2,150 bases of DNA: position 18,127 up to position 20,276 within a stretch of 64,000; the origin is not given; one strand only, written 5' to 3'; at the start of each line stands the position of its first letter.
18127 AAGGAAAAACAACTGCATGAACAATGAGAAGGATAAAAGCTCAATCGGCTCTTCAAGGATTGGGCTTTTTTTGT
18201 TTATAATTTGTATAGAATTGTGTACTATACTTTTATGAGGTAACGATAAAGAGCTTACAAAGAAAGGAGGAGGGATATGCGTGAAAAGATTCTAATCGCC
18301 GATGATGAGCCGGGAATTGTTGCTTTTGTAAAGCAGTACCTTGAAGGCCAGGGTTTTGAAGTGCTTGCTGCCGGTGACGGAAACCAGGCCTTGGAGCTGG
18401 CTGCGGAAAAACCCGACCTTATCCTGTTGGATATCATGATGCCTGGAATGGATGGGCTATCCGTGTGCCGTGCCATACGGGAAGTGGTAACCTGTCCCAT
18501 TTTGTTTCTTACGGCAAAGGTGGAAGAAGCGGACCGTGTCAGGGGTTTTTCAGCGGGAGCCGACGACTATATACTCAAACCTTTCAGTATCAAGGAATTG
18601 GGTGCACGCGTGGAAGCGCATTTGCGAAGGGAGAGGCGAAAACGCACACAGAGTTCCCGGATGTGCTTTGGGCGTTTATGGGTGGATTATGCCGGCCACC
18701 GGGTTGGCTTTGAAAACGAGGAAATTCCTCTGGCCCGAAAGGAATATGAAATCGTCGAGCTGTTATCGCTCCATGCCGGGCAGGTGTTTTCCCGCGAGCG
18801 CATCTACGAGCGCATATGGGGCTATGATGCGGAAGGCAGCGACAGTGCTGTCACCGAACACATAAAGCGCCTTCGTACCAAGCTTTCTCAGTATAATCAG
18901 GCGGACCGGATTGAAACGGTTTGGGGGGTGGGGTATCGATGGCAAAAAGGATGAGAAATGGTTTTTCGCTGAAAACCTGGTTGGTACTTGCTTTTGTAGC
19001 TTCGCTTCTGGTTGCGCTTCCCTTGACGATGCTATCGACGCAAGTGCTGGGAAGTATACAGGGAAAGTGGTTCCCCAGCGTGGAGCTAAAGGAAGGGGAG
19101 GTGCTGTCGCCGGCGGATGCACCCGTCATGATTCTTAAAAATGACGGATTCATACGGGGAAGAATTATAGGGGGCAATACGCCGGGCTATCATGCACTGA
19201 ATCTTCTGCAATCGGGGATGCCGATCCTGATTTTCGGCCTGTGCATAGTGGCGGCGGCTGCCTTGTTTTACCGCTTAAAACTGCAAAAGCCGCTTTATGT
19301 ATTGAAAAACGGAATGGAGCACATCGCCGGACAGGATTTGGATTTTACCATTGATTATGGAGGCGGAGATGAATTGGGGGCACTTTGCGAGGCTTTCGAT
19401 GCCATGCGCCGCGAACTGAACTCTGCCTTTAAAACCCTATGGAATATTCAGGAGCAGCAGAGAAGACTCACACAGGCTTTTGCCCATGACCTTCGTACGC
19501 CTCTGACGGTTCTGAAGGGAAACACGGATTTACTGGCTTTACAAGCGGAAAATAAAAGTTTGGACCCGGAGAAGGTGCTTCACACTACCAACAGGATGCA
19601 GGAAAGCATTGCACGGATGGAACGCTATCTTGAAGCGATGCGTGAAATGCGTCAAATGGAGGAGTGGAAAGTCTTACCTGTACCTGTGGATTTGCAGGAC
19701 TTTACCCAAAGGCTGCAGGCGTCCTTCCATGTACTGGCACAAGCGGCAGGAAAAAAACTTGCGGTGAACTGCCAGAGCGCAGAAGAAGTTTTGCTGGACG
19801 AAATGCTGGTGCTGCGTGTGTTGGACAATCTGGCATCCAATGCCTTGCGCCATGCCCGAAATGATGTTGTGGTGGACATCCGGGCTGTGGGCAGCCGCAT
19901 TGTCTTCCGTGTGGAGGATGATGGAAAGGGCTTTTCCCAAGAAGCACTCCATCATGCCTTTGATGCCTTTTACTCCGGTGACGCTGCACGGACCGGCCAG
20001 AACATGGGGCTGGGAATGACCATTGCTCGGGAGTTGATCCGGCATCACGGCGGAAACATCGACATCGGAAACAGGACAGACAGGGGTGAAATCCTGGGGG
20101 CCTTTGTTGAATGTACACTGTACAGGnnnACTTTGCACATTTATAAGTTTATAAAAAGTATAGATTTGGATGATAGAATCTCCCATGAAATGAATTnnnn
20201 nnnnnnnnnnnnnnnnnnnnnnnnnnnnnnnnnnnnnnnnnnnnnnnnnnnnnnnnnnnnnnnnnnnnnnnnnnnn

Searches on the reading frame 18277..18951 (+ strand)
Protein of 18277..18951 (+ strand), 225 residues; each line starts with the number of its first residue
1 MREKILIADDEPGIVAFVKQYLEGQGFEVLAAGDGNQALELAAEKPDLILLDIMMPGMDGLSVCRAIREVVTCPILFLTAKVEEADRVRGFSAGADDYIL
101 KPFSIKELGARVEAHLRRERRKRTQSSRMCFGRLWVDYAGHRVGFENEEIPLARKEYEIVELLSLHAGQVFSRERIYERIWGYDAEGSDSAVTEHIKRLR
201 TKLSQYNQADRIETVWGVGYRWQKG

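Call 89: search_protein_families(library=pfam, proteins=[window:18277-18951:+], max_evalue=0.00001)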
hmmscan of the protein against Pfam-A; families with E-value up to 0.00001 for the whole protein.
window:18277-18951:+ (225 aa): 2 families
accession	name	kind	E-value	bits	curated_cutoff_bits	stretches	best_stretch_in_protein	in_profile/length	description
PF00072.30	Response_reg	-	1.1e-30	106.4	30.2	1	5-112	1-110/111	Response regulator receiver domain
PF00486.34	Trans_reg_C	-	3.7e-25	88.2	26.2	1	148-221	2-76/77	Transcriptional regulatory protein, C terminal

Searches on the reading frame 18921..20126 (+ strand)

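Call 26: search_protein_families(library=pfam, proteins=[window:18921-20126:+], max_evalue=0.00001)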
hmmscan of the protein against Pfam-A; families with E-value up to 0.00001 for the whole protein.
window:18921-20126:+ (402 aa): 3 families
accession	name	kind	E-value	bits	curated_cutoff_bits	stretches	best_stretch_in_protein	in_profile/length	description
PF02518.31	HATPase_c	-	1.4e-20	74.3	26.4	1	293-390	2-101/111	Histidine kinase-, DNA gyrase B-, and HSP90-like ATPase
PF00512.31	HisKA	-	1.2e-10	41.7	26.9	1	179-248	1-65/66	His Kinase A (phospho-acceptor) domain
PF00672.30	HAMP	-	3.7e-09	37.2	25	1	122-167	7-52/53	HAMP domain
